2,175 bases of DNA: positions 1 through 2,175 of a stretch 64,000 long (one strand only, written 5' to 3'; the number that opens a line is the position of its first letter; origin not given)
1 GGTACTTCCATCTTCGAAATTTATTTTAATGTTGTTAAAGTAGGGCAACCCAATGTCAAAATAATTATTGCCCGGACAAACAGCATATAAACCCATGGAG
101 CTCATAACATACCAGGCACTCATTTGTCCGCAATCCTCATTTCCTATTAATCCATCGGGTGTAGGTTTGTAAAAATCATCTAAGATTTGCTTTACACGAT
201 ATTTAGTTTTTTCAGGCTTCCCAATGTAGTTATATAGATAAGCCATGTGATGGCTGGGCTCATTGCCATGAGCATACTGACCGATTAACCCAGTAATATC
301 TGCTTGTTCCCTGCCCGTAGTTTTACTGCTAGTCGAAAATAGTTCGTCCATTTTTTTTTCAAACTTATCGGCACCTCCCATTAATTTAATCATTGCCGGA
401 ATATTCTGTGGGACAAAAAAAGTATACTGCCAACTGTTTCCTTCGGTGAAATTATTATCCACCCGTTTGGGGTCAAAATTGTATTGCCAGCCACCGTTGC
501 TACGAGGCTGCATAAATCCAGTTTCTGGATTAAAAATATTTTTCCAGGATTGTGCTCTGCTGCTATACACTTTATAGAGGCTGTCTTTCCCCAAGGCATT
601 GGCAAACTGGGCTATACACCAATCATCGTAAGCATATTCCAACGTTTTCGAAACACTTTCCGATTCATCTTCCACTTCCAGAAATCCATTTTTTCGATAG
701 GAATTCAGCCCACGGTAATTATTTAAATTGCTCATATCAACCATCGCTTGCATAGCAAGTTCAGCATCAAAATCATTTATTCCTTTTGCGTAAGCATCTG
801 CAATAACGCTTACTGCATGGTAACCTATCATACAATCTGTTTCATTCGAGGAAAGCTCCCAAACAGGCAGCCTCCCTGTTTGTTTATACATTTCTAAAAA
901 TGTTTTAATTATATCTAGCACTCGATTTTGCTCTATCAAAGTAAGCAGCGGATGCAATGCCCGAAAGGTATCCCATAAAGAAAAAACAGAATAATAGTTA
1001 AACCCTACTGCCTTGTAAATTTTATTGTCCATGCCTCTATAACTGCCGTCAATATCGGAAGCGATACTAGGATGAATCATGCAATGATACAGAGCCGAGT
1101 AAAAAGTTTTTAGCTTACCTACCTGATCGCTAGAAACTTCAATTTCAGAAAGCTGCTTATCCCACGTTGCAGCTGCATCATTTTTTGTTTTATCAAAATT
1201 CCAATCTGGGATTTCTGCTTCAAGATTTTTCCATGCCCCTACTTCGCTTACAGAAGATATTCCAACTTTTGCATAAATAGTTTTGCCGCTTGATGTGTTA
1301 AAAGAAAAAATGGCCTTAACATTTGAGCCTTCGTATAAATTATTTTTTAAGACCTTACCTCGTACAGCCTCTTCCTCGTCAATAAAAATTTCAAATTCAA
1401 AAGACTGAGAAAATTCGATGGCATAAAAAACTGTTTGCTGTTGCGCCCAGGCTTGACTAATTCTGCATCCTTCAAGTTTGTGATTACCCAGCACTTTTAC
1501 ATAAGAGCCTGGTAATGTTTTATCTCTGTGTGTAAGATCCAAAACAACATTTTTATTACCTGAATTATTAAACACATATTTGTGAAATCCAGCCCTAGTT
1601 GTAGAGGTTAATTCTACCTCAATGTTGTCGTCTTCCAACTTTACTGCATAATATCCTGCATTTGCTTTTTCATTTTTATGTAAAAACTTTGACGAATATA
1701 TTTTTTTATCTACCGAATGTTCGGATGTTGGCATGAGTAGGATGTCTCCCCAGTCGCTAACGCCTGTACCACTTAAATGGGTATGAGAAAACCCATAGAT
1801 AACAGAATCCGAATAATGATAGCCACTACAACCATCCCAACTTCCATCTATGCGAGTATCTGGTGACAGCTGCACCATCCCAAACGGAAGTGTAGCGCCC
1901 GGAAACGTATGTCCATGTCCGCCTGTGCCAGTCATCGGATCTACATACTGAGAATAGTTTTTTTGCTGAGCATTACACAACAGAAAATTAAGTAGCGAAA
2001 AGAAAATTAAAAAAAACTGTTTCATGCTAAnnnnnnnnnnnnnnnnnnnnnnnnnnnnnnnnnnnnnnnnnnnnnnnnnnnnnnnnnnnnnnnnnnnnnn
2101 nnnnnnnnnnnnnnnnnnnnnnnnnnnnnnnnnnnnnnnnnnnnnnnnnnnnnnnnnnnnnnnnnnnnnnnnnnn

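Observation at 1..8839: Compact N-glycan-type harvesting block without SusC/SusD: LacI, FucP-like MFS, GH92, divergent CBM/SprB adhesin, and PNGase F with a T9SS CTD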

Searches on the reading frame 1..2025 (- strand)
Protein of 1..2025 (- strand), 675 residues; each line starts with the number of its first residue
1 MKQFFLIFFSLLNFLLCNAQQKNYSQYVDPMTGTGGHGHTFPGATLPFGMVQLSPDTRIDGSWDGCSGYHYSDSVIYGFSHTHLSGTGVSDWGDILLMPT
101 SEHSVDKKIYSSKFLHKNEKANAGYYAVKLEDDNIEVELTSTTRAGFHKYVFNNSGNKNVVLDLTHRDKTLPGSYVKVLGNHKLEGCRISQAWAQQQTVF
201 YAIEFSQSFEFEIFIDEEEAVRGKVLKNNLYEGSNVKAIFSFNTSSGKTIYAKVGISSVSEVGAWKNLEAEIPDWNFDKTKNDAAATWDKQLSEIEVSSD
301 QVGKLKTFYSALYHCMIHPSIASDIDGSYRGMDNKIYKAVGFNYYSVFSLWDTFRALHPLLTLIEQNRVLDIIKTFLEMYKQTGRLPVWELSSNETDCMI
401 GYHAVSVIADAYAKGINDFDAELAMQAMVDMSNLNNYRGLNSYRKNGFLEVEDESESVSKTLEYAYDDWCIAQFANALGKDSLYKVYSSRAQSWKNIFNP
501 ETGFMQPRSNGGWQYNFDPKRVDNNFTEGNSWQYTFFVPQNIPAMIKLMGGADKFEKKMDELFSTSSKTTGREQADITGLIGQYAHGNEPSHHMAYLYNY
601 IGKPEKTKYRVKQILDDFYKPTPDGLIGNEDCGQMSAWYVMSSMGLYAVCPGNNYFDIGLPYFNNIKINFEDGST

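Call 6: search_protein_families(library=pfam, proteins=[window:1-2025:-], max_evalue=0.01)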
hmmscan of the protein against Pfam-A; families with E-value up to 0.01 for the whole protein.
window:1-2025:- (675 aa): 2 families
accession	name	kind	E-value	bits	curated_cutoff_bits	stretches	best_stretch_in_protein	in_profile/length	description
PF07971.18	Glyco_hydro_92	-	3.5e-164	547.6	24.6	1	264-674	2-416/464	Glycosyl hydrolase family 92 catalytic domain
PF17678.7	Glyco_hydro_92N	-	3.2e-75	253.4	34.5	1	27-257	1-236/236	Glycosyl hydrolase family 92 N-terminal domain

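Call 7: search_protein_families(library=ncbifam, proteins=[window:1-2025:-], max_evalue=0.01)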
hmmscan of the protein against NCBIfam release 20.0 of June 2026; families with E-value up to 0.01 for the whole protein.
window:1-2025:- (675 aa): 2 families
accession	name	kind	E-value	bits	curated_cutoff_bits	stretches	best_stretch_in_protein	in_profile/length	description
TIGR01180.1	aman2_put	subfamily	2e-185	618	249.55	1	8-673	14-696/749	GH92 family glycosyl hydrolase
NF035929.1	lectin_1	subfamily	2.4e-116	390.1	800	2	235-675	244-684/886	lectin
